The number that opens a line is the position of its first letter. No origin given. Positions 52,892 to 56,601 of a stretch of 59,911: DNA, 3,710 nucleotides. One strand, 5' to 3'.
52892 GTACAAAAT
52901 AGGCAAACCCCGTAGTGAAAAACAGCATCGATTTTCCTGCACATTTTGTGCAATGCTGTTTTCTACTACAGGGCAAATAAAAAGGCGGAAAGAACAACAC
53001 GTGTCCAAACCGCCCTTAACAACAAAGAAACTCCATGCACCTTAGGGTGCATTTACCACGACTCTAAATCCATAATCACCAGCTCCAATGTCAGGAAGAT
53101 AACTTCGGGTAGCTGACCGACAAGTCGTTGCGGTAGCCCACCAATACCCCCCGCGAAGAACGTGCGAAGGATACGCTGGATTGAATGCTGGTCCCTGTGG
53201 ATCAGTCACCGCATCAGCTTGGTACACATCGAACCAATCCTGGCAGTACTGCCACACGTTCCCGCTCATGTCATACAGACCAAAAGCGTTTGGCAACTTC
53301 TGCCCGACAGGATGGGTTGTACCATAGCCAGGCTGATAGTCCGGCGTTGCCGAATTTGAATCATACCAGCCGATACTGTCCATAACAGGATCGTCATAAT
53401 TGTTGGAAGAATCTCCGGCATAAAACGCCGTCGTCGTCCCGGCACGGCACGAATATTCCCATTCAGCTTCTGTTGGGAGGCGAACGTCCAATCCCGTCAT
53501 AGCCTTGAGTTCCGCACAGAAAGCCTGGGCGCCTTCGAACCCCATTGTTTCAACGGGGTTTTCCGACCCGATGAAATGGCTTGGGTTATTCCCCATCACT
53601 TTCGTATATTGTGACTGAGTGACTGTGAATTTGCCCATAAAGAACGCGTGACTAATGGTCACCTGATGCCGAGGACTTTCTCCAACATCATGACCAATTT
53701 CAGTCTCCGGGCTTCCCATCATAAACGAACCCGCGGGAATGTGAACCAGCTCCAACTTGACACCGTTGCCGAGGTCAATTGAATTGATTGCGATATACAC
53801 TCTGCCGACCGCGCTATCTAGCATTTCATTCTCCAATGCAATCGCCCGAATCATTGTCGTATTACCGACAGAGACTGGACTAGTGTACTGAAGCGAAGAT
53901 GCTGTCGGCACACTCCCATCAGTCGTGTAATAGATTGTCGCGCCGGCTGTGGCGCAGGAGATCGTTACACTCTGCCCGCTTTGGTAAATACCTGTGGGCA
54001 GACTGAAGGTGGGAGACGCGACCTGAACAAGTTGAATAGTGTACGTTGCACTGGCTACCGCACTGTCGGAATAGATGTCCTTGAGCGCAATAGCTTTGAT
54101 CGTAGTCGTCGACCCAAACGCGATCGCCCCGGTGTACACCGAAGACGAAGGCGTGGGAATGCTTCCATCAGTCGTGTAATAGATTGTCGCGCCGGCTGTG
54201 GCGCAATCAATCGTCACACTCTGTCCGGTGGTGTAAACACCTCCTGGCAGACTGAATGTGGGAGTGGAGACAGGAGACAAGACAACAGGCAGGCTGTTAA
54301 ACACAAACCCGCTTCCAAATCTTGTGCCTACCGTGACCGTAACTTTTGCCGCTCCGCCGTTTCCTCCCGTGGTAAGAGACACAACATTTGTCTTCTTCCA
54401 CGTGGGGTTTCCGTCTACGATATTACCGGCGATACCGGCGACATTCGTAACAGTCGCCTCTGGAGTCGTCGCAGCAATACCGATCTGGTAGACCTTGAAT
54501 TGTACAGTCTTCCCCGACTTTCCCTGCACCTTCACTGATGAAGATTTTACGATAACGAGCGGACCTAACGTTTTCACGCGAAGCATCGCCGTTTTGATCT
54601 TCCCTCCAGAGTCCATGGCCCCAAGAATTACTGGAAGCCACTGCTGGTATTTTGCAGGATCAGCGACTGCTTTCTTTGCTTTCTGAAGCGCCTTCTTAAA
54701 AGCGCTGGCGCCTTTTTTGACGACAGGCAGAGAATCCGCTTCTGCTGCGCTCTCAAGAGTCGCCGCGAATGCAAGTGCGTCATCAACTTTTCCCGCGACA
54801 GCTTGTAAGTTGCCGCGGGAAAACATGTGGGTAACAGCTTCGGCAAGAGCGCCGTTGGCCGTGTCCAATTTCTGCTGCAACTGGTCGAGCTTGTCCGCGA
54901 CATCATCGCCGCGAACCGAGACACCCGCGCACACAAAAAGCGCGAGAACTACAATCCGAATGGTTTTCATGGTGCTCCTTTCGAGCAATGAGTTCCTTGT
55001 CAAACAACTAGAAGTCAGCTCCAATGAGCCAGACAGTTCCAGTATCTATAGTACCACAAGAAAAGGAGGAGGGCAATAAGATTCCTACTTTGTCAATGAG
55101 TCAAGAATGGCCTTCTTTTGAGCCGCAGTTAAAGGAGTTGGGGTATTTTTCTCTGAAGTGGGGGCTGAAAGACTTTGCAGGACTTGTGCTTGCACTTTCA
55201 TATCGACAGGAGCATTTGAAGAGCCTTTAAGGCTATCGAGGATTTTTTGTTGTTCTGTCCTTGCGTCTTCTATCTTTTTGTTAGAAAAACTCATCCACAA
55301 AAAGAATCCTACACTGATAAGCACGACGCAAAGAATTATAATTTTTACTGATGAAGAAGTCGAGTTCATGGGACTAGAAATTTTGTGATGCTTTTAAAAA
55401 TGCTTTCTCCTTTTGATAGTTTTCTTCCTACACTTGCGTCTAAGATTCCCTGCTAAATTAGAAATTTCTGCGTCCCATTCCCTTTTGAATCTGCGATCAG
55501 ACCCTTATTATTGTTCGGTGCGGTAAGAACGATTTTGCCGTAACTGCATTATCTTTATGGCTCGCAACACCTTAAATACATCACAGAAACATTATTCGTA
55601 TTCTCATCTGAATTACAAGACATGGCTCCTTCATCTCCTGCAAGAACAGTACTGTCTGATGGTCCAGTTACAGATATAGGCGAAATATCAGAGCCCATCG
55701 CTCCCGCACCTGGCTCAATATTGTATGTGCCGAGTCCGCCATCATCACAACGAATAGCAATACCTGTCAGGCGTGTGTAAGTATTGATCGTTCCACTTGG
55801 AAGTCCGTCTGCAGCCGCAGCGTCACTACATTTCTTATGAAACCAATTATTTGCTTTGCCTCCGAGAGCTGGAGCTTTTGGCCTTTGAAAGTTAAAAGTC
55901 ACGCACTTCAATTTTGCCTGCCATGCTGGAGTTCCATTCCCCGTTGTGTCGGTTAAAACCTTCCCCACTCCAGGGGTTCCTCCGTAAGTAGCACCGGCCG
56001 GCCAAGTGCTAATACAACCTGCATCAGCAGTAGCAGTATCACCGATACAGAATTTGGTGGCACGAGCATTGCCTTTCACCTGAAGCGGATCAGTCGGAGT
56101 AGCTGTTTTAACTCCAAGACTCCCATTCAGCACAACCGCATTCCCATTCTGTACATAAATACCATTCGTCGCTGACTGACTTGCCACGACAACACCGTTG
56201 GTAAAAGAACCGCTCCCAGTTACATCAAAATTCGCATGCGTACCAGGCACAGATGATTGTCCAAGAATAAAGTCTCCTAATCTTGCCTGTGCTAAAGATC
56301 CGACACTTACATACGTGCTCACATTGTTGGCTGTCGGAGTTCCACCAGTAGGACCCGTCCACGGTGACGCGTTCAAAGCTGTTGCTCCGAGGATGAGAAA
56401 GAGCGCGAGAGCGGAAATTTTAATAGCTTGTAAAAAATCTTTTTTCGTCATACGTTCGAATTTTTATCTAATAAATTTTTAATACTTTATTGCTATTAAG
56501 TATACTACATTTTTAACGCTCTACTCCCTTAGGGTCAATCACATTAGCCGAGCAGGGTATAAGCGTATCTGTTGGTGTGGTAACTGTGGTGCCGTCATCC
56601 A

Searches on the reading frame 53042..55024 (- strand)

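Call 7: search_protein_families(library=ncbifam, proteins=[window:53042-55024:-], max_evalue=0.01)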
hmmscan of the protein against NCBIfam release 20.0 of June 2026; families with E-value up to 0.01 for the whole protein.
window:53042-55024:- (660 aa): 8 families
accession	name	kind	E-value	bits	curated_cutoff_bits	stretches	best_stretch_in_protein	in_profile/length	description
NF051459.1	pyoverdine_PvdO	equivalog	1.7e-30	106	500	1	425-656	35-277/280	dihydropyoverdine dehydrogenase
TIGR03525.2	GldK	equivalog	3.1e-22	79.5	350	2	508-658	250-406/408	T9SS ring complex lipoprotein PorK/GldK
TIGR03440.2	egtB_TIGR03440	equivalog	7.3e-12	45.1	360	1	489-643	274-399/413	ergothioneine biosynthesis protein EgtB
NF041186.1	SenA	equivalog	6.8e-10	38.9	420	1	487-645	269-370/382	selenoneine synthase SenA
TIGR04344.1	ovoA_Nterm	equivalog_domain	1.1e-09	37.7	400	1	488-655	295-443/444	5-histidylcysteine sulfoxide synthase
TIGR03524.1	GldJ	equivalog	3.5e-08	32.6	458.2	0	570-598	337-365/559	gliding motility lipoprotein GldJ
TIGR02171.1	Fb_sc_TIGR02171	subfamily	4.5e-08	31.6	544.35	1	446-656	58-280/912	TIGR02171 family lipoprotein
TIGR03530.1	GldJ_short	equivalog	0.0056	15.6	382.9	0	576-602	295-318/396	gliding motility lipoprotein GldJ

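Call 75: search_protein_families(library=pfam, proteins=[window:53042-55024:-], max_evalue=0.001)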
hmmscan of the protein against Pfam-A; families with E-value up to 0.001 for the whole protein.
window:53042-55024:- (660 aa): 3 families
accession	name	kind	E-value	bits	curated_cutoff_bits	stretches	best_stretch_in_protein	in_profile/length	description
PF13290.12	CHB_HEX_C_1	-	4.6e-44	148.7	22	2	260-324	2-66/67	Chitobiase/beta-hexosaminidase C-terminal domain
PF03781.23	FGE-sulfatase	-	4.4e-43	148.2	23.3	1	425-656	4-254/255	Sulfatase-modifying factor enzyme 1-like domain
PF13287.12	Fn3_assoc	-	1.5e-31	108.7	23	2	270-328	1-59/59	Fn3 associated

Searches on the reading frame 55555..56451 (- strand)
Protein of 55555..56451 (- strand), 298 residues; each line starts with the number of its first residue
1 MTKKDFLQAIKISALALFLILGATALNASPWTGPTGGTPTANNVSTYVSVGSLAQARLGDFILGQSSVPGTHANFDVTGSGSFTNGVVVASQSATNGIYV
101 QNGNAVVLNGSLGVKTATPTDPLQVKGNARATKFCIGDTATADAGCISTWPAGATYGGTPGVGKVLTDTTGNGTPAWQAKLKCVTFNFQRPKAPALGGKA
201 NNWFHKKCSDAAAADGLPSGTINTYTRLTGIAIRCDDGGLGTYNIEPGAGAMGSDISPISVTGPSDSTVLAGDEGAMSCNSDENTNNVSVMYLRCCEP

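Call 7: search_protein_families(library=ncbifam, proteins=[window:55555-56451:-], max_evalue=0.01)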
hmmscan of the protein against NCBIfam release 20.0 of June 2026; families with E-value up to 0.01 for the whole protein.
window:55555-56451:- (298 aa): 0 families

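Call 63: find_encoding_contigs(protein=window:55555-56451:-, flank=10000, max_places=4)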
Protein window:55555-56451:- (298 aa): 1 contig read that carries it; 1 place shown.
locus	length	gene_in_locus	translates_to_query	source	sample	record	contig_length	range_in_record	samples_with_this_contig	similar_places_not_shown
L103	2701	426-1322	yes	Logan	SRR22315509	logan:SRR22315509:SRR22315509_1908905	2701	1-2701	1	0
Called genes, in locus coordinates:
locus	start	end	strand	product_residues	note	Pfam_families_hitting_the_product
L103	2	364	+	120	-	?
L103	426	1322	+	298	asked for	-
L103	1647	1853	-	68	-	-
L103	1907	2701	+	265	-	?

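Call 75: search_protein_families(library=pfam, proteins=[window:55555-56451:-], max_evalue=0.001)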
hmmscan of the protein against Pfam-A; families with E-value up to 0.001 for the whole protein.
window:55555-56451:- (298 aa): 0 families
